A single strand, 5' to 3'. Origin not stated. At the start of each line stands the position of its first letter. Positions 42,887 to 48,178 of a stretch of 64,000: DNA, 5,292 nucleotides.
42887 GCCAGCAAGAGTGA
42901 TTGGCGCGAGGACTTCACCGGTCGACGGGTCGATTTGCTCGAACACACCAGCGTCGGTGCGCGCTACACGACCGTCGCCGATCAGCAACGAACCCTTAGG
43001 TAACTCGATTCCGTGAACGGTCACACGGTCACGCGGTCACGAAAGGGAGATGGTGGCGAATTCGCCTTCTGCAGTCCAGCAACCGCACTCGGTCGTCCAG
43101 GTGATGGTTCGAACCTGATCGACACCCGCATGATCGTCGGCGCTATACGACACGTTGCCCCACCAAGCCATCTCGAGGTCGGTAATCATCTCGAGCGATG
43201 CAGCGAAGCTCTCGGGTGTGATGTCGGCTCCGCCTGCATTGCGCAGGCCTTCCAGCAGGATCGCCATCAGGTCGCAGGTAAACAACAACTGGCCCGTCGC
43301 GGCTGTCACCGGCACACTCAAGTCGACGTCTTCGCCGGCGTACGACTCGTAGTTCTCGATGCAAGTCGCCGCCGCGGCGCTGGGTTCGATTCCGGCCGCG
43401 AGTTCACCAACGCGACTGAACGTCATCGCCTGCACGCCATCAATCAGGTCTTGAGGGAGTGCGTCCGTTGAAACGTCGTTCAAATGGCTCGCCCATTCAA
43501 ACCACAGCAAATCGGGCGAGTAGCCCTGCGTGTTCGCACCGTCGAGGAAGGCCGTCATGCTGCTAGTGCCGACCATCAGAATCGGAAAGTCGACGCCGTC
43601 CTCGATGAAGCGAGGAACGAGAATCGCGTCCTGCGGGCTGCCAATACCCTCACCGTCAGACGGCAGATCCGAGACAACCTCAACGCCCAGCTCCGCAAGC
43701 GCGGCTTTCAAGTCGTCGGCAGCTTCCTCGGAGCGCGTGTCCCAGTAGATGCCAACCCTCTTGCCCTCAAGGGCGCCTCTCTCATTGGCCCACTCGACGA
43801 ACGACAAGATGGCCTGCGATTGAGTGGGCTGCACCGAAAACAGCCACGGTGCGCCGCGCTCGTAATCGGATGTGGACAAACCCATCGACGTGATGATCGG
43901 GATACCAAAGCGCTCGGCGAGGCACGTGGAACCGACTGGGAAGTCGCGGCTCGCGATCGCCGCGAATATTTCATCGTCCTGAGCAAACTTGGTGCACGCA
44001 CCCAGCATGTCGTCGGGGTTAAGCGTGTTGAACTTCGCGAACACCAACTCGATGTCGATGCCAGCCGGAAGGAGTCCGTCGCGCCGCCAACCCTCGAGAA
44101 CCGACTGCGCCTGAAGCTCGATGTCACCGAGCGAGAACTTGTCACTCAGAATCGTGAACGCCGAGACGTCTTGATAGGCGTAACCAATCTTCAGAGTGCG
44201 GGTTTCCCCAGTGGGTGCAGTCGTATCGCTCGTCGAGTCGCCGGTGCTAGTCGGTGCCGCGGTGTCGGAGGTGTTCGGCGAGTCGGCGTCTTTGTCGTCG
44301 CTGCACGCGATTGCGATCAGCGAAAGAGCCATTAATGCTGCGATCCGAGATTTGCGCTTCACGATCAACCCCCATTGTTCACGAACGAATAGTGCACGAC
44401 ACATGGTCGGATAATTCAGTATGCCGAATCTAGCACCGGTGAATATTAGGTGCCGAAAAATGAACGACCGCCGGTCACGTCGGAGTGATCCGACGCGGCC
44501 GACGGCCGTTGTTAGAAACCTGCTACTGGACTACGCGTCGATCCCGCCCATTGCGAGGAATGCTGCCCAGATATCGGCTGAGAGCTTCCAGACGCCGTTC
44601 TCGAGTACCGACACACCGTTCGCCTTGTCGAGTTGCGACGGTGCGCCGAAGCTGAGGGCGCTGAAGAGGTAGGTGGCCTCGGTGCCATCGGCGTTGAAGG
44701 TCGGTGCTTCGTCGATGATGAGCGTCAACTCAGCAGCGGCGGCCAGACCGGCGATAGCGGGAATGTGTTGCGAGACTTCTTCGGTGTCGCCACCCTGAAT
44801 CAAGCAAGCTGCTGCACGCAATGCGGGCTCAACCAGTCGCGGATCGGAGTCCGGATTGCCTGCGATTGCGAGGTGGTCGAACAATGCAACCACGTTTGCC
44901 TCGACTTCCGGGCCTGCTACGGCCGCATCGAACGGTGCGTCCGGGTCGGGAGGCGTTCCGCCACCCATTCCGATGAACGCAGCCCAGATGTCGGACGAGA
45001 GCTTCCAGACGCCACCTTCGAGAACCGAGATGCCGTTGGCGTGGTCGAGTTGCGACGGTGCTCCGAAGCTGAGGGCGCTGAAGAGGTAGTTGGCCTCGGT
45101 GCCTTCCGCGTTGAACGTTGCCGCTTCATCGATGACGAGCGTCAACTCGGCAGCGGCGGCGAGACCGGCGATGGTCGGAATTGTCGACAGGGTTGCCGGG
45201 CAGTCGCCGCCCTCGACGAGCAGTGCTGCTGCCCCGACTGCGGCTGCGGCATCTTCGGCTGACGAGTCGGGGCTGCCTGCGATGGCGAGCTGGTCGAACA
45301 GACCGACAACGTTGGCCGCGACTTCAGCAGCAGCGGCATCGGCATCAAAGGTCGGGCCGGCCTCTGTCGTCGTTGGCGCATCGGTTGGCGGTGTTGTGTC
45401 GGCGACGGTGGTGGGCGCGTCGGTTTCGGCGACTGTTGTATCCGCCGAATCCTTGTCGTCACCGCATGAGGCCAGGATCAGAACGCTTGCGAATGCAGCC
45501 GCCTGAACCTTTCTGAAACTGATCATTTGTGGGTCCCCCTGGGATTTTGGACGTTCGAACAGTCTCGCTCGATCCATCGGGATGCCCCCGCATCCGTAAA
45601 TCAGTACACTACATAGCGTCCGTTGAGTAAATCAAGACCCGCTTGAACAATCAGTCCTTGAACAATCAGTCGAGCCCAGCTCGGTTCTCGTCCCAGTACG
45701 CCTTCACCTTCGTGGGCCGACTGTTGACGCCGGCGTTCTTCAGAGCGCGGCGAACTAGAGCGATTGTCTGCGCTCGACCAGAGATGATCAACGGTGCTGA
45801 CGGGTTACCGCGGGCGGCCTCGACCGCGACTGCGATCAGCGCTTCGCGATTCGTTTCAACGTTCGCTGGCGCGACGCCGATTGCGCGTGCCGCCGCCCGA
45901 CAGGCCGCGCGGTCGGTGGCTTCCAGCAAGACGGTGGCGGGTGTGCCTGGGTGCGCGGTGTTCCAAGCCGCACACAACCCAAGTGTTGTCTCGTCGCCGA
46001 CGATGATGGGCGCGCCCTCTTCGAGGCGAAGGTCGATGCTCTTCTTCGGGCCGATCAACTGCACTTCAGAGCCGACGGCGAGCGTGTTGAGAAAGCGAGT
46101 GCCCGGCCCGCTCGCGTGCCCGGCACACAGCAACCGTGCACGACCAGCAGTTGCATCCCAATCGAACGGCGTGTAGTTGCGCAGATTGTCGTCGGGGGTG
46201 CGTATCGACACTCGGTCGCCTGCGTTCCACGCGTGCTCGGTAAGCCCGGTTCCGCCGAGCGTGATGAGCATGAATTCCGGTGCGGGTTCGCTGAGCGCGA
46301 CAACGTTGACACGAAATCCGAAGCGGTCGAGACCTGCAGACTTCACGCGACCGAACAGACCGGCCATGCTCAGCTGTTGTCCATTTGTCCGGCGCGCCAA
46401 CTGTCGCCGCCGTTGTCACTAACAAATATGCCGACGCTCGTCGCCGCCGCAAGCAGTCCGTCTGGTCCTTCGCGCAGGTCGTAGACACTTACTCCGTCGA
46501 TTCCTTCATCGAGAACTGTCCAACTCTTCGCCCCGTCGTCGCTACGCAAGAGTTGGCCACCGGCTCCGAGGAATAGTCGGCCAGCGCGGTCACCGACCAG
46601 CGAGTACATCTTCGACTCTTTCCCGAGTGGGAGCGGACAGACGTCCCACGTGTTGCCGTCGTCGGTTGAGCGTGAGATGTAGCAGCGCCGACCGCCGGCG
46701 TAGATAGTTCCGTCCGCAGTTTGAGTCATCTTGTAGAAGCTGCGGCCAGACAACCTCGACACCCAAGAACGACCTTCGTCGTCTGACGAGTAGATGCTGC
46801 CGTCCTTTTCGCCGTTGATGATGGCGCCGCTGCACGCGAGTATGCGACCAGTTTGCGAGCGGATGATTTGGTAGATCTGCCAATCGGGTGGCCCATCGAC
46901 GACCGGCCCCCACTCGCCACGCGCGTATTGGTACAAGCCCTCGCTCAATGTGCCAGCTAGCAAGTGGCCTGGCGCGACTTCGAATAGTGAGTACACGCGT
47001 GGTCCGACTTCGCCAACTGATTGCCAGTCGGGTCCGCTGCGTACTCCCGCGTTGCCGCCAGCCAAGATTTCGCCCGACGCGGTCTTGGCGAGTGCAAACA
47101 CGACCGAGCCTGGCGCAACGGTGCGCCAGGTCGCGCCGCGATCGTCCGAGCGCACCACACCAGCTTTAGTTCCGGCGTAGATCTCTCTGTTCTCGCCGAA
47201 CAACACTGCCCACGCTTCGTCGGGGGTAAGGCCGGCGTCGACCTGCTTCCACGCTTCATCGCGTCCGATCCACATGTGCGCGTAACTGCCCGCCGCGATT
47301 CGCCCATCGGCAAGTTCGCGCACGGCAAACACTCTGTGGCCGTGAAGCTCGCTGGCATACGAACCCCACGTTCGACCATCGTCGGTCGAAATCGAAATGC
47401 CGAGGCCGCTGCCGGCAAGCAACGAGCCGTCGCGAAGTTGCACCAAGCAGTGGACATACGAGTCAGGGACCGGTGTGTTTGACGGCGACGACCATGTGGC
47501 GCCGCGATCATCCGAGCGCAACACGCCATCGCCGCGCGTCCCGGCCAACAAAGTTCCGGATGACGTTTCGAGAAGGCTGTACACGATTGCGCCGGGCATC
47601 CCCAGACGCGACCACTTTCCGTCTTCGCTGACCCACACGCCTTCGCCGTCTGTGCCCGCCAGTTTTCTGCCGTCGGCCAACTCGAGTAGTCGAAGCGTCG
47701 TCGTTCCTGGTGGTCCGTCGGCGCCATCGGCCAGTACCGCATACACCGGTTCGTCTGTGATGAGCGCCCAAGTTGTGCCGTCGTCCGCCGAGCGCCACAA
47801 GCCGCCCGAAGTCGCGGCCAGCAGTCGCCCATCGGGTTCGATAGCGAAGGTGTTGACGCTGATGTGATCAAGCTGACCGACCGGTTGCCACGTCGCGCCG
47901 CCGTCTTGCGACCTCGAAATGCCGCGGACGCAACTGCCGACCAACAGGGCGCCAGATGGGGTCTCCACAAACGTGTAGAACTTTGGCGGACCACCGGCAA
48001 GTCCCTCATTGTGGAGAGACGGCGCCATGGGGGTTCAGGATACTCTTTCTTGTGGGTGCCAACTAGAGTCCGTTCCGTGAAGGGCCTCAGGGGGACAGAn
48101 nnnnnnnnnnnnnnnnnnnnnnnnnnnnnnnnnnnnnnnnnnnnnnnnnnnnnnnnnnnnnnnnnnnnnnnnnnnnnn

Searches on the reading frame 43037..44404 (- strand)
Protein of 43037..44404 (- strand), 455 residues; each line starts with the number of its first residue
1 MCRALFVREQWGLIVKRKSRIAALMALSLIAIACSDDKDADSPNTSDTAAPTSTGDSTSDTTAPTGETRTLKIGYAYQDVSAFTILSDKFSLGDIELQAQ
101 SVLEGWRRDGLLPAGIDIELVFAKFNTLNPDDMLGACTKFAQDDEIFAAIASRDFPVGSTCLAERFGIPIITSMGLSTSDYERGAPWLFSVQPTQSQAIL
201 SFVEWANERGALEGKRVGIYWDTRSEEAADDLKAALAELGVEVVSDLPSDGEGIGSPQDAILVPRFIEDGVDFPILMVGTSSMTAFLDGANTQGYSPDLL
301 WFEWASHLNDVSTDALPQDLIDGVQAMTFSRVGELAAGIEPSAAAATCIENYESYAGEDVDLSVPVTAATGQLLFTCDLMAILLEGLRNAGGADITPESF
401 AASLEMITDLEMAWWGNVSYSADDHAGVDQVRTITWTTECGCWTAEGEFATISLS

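Call 36: search_protein_families(library=pfam, proteins=[window:43037-44404:-], max_evalue=0.00001)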
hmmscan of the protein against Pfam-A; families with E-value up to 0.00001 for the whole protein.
window:43037-44404:- (455 aa): 1 family
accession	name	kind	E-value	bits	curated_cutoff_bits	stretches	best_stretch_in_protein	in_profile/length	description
PF13458.12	Peripla_BP_6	-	1.2e-14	55.2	31.7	1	128-437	52-339/343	Periplasmic binding protein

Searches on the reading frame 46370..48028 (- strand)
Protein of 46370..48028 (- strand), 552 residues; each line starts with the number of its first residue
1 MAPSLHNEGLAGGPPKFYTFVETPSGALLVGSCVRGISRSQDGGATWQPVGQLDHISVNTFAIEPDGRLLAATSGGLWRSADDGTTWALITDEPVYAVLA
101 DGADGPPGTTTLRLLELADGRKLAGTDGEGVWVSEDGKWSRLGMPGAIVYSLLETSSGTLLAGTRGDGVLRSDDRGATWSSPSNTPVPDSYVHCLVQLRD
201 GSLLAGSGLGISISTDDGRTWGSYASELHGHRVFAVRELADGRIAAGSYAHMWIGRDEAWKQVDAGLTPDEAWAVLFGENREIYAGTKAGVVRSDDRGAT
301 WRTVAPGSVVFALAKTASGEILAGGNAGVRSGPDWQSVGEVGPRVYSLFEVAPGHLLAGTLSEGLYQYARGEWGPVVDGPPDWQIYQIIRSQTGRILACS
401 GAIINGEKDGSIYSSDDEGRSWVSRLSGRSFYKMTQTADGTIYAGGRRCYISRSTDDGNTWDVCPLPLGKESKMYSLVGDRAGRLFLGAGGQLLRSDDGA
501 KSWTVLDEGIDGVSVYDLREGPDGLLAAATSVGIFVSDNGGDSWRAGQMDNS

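Call 36: search_protein_families(library=pfam, proteins=[window:46370-48028:-], max_evalue=0.00001)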
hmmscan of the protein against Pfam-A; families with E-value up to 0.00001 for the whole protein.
window:46370-48028:- (552 aa): 5 families
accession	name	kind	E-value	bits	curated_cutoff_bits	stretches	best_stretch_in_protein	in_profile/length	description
PF07494.17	Reg_prop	-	7.6e-13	47.4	20.4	0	144-166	2-24/24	Two component regulator propeller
PF15902.12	Sortilin-Vps10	-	2.4e-12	46.9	33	0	37-89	3-59/446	Sortilin, neurotensin receptor 3,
PF13088.12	BNR_2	-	4.5e-10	39.8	31.4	0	77-221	84-248/277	BNR repeat-like domain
PF02012.26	BNR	-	7.1e-08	31.8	27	0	40-49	3-12/12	BNR/Asp-box repeat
PF19755.4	DUF6242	-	4.3e-07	30.4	29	0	445-503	163-217/217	Domain of unknown function (DUF6242)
